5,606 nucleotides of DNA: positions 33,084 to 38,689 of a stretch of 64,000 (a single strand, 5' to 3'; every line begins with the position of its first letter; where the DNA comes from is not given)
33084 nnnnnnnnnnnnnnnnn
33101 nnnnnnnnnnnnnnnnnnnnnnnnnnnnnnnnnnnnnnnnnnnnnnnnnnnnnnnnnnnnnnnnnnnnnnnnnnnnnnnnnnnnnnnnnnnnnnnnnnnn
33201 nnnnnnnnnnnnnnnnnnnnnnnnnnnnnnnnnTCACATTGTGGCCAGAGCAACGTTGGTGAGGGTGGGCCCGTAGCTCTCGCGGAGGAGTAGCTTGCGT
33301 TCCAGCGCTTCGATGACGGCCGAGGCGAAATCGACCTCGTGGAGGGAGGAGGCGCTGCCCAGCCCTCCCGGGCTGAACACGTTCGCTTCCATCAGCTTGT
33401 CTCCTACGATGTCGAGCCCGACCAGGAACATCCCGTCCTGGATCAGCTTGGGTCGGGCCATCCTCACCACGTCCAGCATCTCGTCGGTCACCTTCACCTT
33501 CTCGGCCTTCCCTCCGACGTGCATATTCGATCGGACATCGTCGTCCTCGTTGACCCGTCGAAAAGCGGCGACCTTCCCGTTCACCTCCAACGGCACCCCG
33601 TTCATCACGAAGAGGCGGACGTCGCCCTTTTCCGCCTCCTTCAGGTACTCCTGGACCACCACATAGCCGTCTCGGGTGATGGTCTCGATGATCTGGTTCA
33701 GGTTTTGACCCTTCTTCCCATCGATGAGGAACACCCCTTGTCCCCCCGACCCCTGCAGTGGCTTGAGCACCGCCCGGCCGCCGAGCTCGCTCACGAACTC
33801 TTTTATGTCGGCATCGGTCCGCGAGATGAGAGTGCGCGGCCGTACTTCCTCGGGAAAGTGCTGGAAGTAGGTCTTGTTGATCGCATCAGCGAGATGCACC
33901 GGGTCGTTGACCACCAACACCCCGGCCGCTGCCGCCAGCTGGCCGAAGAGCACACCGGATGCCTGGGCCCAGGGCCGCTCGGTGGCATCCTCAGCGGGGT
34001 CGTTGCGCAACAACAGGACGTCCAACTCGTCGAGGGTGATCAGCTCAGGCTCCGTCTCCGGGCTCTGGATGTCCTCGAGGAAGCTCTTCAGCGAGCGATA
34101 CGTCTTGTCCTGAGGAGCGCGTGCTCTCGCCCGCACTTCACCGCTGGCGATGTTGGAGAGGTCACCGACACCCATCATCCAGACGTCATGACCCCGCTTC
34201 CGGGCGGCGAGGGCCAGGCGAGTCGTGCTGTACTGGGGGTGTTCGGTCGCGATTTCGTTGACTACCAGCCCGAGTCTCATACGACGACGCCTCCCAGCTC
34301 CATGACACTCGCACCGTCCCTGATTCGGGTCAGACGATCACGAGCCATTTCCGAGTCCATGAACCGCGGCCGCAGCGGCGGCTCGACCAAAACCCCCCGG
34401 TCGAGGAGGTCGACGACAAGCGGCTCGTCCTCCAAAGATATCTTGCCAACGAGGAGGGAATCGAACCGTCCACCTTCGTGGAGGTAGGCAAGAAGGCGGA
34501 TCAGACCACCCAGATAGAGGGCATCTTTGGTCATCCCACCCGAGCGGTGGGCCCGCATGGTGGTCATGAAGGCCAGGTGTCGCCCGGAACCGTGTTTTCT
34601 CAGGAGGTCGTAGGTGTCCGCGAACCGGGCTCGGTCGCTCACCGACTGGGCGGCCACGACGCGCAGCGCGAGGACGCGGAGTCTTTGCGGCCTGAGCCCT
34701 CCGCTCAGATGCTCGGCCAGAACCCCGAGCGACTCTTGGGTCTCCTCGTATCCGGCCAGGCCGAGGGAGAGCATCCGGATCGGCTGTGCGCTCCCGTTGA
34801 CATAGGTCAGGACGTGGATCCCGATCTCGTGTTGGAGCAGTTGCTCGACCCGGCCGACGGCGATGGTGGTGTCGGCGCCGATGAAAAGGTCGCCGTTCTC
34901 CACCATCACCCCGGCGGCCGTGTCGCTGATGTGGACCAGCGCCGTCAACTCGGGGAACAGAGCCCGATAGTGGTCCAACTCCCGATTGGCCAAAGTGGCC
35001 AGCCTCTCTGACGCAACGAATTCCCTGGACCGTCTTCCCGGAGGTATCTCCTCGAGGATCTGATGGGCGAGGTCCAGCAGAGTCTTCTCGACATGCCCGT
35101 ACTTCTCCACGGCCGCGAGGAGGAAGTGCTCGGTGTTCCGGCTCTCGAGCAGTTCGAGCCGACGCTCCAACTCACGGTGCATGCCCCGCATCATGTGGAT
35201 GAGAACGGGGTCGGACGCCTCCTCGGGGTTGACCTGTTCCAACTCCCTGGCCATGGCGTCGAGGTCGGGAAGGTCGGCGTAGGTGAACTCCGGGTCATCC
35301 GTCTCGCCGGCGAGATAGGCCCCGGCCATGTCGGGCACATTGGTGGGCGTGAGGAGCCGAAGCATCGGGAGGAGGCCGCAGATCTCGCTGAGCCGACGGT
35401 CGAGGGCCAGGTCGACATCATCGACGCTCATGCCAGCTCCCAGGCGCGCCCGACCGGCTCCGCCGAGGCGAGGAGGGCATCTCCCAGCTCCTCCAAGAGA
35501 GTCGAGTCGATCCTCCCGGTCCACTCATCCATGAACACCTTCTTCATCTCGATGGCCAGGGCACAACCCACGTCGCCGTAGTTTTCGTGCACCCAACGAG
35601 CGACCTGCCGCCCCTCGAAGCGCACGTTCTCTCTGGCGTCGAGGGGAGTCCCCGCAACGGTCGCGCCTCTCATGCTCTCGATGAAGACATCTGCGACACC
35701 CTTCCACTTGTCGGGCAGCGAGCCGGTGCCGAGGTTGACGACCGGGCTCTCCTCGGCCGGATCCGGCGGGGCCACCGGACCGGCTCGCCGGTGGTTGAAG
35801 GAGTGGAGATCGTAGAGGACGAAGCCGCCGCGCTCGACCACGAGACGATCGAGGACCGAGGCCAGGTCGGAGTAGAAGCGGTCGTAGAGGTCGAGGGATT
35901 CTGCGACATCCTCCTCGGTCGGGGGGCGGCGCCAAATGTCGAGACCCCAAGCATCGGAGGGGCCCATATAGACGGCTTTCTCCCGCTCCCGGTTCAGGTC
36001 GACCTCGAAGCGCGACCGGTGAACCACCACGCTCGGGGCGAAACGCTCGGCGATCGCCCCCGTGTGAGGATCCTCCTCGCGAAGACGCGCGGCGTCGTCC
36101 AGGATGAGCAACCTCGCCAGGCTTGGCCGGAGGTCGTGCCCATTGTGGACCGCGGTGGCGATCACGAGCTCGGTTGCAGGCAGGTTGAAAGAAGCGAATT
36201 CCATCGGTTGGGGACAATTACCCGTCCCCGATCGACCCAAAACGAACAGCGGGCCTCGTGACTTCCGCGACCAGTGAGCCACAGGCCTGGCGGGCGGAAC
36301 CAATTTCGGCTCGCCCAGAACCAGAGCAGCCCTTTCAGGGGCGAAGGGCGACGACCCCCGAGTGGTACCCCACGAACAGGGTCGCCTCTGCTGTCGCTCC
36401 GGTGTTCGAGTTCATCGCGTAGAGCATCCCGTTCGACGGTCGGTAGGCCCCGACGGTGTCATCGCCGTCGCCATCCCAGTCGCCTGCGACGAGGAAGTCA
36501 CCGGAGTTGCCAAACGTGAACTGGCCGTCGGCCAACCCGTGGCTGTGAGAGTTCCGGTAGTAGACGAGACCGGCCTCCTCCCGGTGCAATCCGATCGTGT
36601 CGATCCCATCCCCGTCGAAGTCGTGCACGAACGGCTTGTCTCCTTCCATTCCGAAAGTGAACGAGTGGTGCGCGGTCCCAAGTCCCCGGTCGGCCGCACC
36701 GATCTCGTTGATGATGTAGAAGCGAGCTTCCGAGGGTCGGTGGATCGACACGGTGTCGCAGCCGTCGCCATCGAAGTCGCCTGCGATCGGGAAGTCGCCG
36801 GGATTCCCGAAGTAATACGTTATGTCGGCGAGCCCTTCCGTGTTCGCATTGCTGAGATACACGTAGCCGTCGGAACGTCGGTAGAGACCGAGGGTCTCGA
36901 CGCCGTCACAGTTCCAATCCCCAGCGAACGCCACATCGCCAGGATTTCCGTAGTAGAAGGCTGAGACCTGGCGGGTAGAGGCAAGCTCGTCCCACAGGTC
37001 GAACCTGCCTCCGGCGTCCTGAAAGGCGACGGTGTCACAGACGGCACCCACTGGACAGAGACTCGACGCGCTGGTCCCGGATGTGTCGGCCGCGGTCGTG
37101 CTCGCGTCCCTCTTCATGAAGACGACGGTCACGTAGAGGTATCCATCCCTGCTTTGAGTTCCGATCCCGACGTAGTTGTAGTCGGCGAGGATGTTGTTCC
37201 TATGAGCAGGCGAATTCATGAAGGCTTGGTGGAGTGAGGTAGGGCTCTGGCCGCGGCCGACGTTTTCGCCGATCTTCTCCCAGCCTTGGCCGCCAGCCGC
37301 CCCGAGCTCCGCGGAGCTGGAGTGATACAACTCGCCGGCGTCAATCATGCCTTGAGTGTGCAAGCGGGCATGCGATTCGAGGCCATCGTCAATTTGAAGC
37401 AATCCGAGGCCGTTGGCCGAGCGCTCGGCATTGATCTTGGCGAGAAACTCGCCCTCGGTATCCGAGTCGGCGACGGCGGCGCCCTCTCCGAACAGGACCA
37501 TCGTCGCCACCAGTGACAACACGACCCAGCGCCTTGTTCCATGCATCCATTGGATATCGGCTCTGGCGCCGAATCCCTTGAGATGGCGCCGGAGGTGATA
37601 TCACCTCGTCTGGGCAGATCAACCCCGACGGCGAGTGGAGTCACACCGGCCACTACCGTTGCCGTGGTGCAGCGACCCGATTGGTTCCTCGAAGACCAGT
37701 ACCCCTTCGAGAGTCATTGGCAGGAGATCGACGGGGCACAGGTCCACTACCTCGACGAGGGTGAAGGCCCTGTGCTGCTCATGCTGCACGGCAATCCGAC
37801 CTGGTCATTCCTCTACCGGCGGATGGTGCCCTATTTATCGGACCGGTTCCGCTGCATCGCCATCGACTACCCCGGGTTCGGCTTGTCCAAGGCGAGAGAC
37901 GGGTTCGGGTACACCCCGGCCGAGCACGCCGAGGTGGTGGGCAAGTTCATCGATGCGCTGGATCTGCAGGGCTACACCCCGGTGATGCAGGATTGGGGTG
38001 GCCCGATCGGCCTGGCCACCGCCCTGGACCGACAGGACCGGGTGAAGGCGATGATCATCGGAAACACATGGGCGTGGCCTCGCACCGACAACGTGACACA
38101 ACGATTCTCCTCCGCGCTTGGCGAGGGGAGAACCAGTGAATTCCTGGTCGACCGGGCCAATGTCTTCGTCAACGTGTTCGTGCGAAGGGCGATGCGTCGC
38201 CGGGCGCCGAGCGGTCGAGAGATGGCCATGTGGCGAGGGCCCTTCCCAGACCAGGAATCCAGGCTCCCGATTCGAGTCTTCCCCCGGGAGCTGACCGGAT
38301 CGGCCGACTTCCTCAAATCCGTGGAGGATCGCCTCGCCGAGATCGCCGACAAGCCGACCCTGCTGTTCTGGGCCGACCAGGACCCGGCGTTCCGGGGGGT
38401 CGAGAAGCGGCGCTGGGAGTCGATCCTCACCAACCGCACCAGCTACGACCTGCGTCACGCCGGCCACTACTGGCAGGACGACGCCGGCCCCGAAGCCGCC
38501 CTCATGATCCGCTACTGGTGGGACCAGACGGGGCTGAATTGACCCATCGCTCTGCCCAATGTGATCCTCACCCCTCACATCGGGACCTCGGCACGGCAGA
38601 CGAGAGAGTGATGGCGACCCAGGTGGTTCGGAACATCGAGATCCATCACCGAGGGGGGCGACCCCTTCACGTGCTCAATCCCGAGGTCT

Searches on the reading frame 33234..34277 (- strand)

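Call 9: search_protein_families(library=pfam, proteins=[window:33234-34277:-], max_evalue=0.001)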
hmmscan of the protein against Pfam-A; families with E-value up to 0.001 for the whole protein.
window:33234-34277:- (347 aa): 3 families
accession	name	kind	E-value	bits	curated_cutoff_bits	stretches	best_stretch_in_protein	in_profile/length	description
PF02955.21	GSH-S_ATP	-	2.6e-48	164.2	23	1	134-308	1-169/175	Prokaryotic glutathione synthetase, ATP-grasp domain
PF08443.16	RimK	-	1.8e-19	70.5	21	1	147-324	19-187/188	RimK-like ATP-grasp domain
PF02951.20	GSH-S_N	-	8.1e-13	48.9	21.3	1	2-129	3-118/119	Prokaryotic glutathione synthetase, N-terminal domain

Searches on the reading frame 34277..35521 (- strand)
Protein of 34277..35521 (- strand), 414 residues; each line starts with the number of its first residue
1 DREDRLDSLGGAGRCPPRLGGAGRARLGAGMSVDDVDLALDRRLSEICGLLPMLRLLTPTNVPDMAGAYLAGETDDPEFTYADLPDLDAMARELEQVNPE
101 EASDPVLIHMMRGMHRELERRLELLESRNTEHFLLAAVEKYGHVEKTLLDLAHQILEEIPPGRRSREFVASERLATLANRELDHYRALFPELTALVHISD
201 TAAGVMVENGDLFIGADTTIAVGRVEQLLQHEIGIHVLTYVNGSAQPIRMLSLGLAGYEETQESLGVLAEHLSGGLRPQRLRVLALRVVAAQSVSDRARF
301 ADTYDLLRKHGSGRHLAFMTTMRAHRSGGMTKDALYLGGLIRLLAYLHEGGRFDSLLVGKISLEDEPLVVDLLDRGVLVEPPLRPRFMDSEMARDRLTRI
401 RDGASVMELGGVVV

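Call 9: search_protein_families(library=pfam, proteins=[window:34277-35521:-], max_evalue=0.001)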
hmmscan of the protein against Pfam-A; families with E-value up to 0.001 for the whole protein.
window:34277-35521:- (414 aa): 1 family
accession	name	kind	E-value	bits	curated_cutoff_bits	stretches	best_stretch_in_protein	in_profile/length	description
PF08014.17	MATCAP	-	5.9e-73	246.4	27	1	73-401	8-361/365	Microtubule-associated tyrosine carboxypeptidase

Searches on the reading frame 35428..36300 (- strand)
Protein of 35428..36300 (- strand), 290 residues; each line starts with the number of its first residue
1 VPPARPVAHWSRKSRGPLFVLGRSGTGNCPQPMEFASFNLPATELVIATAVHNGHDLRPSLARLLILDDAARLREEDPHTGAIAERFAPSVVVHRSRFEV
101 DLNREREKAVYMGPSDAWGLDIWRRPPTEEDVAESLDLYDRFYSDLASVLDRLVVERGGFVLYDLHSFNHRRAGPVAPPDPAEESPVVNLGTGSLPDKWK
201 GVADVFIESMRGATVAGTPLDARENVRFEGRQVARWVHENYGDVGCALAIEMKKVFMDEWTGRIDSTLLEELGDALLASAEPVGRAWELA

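Call 9: search_protein_families(library=pfam, proteins=[window:35428-36300:-], max_evalue=0.001)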
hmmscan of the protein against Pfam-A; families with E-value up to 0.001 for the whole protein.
window:35428-36300:- (290 aa): 1 family
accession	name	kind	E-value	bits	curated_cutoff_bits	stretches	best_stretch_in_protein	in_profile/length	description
PF05013.17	FGase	-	4.2e-21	76.5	28.9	1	47-254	4-215/219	N-formylglutamate amidohydrolase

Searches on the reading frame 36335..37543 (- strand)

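Call 9: search_protein_families(library=pfam, proteins=[window:36335-37543:-], max_evalue=0.001)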
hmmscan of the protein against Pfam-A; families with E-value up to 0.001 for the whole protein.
window:36335-37543:- (402 aa): 1 family
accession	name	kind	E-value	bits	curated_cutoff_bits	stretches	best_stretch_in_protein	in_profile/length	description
PF00188.32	CAP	-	7.5e-12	46.6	21.1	1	34-141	1-116/117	Cysteine-rich secretory protein family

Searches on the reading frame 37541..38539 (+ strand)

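Call 9: search_protein_families(library=pfam, proteins=[window:37541-38539:+], max_evalue=0.001)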
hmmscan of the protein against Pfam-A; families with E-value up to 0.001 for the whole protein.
window:37541-38539:+ (333 aa): 2 families
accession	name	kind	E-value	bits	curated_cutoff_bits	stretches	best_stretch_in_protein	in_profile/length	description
PF00561.26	Abhydrolase_1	-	3.2e-27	96.2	25.8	1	77-314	1-243/245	alpha/beta hydrolase fold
PF12697.13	Abhydrolase_6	-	8.5e-14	53.2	26.3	1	79-315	1-210/217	Alpha/beta hydrolase family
